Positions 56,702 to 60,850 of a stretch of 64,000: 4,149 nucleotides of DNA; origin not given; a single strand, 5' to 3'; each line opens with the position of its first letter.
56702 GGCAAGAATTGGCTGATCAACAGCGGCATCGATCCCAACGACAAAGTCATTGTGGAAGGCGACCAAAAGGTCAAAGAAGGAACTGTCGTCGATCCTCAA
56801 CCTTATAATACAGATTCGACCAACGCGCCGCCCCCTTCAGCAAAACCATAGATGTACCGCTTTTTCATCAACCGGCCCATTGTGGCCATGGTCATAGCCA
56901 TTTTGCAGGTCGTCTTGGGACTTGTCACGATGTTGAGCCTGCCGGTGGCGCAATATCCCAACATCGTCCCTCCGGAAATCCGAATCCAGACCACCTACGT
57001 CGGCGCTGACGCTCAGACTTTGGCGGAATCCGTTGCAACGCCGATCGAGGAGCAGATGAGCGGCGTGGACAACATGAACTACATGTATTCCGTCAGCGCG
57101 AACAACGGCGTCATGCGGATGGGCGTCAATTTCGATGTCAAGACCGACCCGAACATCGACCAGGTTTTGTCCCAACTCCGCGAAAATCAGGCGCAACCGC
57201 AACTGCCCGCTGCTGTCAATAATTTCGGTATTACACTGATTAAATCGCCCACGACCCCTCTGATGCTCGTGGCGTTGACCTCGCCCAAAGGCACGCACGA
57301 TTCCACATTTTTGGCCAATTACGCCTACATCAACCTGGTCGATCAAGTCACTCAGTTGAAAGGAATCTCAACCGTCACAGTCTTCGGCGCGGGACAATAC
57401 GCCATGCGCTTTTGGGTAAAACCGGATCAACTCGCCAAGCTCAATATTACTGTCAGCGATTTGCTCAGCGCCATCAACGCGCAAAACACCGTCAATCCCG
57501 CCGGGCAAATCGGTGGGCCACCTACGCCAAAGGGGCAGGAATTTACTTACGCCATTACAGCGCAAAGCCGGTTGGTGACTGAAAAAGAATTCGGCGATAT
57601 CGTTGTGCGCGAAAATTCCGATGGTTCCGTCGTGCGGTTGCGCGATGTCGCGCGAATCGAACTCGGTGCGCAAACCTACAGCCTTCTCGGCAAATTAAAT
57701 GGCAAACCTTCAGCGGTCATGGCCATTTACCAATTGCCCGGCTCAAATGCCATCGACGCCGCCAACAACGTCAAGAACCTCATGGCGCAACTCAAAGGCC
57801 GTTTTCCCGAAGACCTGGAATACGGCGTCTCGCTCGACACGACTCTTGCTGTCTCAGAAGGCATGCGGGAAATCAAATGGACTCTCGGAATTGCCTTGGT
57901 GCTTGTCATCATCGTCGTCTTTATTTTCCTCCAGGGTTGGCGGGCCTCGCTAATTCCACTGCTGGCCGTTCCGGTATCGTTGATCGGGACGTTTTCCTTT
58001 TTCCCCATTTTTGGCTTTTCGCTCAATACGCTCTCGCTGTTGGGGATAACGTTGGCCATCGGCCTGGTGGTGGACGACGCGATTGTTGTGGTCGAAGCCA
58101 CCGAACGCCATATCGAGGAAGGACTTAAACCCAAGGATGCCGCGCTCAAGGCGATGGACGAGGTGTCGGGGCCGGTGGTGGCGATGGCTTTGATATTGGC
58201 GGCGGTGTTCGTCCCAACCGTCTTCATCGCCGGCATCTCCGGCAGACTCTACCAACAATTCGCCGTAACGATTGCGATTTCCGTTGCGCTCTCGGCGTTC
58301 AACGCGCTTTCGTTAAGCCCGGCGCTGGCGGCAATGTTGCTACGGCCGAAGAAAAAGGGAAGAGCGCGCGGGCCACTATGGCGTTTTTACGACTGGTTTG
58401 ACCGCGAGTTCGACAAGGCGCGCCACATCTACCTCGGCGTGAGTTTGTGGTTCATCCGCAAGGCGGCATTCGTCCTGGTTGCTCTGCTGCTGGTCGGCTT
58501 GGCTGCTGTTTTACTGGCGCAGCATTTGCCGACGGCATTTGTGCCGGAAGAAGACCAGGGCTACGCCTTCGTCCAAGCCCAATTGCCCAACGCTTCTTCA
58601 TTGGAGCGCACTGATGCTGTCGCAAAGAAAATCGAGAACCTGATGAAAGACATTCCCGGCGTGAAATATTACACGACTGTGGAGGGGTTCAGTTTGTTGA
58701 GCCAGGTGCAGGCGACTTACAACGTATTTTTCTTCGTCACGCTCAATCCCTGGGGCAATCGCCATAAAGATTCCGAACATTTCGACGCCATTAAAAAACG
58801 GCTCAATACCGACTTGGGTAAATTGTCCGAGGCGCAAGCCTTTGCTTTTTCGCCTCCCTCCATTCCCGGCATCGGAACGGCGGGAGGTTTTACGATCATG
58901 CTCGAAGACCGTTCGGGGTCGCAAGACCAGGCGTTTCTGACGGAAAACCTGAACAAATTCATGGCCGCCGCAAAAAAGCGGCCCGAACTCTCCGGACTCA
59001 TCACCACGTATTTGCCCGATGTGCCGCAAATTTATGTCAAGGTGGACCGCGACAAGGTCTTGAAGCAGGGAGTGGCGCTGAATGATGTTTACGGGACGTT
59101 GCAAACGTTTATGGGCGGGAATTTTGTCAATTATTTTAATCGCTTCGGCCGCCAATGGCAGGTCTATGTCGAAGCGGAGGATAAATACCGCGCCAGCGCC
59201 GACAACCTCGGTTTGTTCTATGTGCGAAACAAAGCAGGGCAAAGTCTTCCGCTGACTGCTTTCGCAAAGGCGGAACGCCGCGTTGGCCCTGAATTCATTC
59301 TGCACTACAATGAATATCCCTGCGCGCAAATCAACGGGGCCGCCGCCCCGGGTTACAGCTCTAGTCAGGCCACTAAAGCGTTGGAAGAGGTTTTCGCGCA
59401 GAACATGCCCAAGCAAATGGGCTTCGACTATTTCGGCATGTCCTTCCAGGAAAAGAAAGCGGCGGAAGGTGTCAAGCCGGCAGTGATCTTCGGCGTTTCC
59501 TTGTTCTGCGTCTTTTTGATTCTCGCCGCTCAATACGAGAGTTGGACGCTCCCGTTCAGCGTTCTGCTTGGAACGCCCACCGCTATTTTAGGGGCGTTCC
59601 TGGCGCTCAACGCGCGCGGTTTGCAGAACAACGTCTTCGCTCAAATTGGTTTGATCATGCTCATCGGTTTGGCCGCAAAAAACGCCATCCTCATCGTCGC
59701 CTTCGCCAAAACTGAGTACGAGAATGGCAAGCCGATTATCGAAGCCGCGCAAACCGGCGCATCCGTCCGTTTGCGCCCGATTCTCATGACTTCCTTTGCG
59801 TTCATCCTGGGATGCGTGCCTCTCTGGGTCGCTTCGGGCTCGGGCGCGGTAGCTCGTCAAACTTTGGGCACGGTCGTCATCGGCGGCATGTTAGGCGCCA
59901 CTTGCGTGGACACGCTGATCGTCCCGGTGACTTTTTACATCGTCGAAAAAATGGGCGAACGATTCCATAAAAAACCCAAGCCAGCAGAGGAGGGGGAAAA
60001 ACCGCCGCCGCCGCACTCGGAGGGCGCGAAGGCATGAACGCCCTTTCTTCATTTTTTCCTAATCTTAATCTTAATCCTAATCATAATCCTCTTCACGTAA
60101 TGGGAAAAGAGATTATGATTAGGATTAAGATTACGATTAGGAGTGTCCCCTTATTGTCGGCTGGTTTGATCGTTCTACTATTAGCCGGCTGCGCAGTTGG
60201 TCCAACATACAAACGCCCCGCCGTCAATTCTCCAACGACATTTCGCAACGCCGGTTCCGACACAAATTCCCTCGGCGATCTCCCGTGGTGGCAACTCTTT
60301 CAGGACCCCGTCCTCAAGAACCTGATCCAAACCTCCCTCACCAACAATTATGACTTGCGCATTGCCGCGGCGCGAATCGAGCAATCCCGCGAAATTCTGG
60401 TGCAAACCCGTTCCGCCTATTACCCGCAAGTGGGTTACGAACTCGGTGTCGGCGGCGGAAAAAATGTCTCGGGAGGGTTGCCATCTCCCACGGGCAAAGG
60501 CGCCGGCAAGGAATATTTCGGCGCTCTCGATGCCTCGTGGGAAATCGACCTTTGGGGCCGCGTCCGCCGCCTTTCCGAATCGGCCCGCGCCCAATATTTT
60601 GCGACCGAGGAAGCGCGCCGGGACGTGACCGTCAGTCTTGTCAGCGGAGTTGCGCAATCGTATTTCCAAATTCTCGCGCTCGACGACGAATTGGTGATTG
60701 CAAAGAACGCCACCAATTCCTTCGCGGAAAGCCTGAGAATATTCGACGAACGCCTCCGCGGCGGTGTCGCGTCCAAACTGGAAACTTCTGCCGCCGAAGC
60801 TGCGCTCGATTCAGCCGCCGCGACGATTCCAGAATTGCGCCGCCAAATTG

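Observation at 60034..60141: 31-bp near-perfect inverted repeat made of hexamer repeats sits at the RND-pump/OMF junction and buries the OMF start codon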

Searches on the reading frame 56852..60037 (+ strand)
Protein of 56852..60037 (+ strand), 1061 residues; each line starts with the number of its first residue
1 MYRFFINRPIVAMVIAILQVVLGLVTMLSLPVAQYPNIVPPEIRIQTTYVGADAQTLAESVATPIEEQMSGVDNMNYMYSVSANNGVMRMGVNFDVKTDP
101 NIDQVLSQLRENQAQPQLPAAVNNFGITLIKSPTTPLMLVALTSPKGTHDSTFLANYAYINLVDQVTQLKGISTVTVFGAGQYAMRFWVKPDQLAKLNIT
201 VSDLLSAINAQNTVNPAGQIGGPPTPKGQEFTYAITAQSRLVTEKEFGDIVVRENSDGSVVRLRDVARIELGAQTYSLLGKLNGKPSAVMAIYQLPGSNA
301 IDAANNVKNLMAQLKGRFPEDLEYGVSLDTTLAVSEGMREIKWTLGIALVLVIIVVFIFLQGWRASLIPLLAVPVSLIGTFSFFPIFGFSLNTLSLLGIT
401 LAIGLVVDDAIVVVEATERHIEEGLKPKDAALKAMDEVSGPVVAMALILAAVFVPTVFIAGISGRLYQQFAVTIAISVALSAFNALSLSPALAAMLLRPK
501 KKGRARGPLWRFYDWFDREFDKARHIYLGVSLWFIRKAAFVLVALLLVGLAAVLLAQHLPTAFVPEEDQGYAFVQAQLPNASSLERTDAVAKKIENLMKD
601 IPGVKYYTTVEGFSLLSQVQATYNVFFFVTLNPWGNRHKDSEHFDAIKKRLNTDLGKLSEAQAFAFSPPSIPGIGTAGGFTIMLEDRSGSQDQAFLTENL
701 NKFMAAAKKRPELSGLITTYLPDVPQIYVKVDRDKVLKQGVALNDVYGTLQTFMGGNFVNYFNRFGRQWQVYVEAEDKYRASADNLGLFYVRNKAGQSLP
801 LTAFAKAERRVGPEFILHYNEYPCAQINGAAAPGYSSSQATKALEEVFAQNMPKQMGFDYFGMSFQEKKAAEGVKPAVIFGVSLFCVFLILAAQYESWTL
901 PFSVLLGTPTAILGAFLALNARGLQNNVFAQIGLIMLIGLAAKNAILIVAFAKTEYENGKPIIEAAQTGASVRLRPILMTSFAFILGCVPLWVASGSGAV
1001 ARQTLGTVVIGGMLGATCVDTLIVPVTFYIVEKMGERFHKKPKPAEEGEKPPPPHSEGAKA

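Call 8: search_protein_families(library=pfam, proteins=[window:56852-60037:+])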
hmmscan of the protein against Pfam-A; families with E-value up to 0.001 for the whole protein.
window:56852-60037:+ (1061 aa): 3 families
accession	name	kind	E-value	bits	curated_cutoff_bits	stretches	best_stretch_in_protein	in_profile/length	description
PF00873.25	ACR_tran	-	0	1051.1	28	1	1-1031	1-1020/1021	AcrB/AcrD/AcrF family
PF03176.21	MMPL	-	8e-14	51.8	20.5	1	319-511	120-320/333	MMPL family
PF02355.23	SecD_SecF_C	-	0.00022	21.1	20.5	1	338-496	30-186/189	Protein export membrane protein SecD/SecF, C-terminal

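Call 10: find_encoding_contigs(protein=window:56852-60037:+, flank=10000, max_places=10)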
Protein window:56852-60037:+ (1061 aa): 1 contig read that carries it; 1 place shown.
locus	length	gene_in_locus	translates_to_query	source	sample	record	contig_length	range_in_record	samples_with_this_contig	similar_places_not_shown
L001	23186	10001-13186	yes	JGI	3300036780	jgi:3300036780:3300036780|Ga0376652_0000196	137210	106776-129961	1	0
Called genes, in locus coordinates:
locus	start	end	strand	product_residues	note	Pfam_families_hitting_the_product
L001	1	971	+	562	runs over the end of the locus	PF01229:Glyco_hydro_39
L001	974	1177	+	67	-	-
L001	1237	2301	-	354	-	PF01263:Aldose_epim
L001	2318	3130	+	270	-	PF01261:AP_endonuc_2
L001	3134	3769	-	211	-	PF00117:GATase, PF01174:SNO (faint), PF07685:GATase_3 (weak)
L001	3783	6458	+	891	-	PF13371:TPR_9 (faint), PF00515:TPR_1 (faint), PF07719:TPR_2 (faint), PF13181:TPR_8 (faint), PF13414:TPR_11 (faint), PF13424:TPR_12 (faint), PF13428:TPR_14 (faint), PF13432:TPR_16 (weak), +2 more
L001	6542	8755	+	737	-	PF01564:Spermine_synth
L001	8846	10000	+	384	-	PF25917:BSH_RND, PF25876:HH_MFP_RND, PF25944:Beta-barrel_RND, PF25967:RND-MFP_C, PF25989:YknX_C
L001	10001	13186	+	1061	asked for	PF00873:ACR_tran, PF03176:MMPL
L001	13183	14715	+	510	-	PF02321:OEP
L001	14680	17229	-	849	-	PF00270:DEAD, PF04851:ResIII, PF22527:DEXQc_Suv3, PF12029:DUF3516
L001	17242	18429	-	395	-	PF01053:Cys_Met_Meta_PP (weak), PF00266:Aminotran_5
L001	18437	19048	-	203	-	PF02581:TMP-TENI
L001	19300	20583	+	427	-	PF00696:AA_kinase, PF00583:Acetyltransf_1, PF13508:Acetyltransf_7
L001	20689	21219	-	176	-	-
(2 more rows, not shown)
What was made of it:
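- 60034..60036 (+): ATG overlapping the pump stop (ATGA); the proposed real OMF start, used by translational coupling. JGI's gene call uses it (510 aa, call 10).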

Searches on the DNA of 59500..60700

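Call 15: search_rna_families(source=window, start=59500, end=60700, threshold=evalue, max_evalue=10)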
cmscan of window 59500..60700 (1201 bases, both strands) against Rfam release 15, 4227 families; matches with E-value up to 10: 18.
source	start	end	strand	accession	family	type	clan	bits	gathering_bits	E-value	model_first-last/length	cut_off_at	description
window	60050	60145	+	RF04211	MIR5185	Gene; miRNA;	-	39.7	101.7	6.2e-06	1-111/111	no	MIR5185 microRNA precursor family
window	60055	60144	+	RF04213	MIR7807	Gene; miRNA;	-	39.1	90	4e-06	1-134/134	no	MIR7807 microRNA precursor family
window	60059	60140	+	RF04027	mir-1422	Gene; miRNA;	-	37.6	60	6.9e-05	1-84/84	no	mir-1422 microRNA precursor family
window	60058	60141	+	RF04134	MIR7504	Gene; miRNA;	-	34.5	83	0.00043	13-112/124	no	MIR7504 microRNA precursor family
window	60056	60143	+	RF04099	MIR837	Gene; miRNA;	-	31.4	117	0.00044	1-122/122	no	MIR837 microRNA precursor family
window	60067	60131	+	RF03648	mir-9413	Gene; miRNA;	-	28.7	100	0.0029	1-68/68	no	mir-9413 microRNA precursor family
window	60060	60139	-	RF03752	MIR5292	Gene; miRNA;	-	26.6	105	0.025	1-94/94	no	MIR5292 microRNA precursor family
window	60052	60146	-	RF00710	mir-44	Gene; miRNA;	-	26.2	54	0.0019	1-88/88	no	mir-44 microRNA precursor family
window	60058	60141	-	RF01005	MIR530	Gene; miRNA;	-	22.3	85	0.18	1-172/172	no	MIR530 microRNA precursor family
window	60046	60155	-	RF01043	MIR1023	Gene; miRNA;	-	21.4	90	0.076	1-165/165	no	MIR1023 microRNA precursor family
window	60068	60129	-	RF03794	MIR5298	Gene; miRNA;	-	20.2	70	3.3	1-80/80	no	MIR5298 microRNA precursor family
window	60067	60134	+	RF03794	MIR5298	Gene; miRNA;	-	19.8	70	4.1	1-80/80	no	MIR5298 microRNA precursor family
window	60071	60207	+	RF01248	snR8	Gene; snRNA; snoRNA; HACA-box;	CL00039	18.6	45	0.94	1-184/184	no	Small nucleolar RNA snR8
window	60079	60137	+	RF01809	symR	Gene; antitoxin;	-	18.2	61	1.6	1-77/77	no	SymR antitoxin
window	59993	60155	-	RF01859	Phe_leader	Cis-reg; leader;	-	17.9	55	5.2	1-125/125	no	Phenylalanine leader peptide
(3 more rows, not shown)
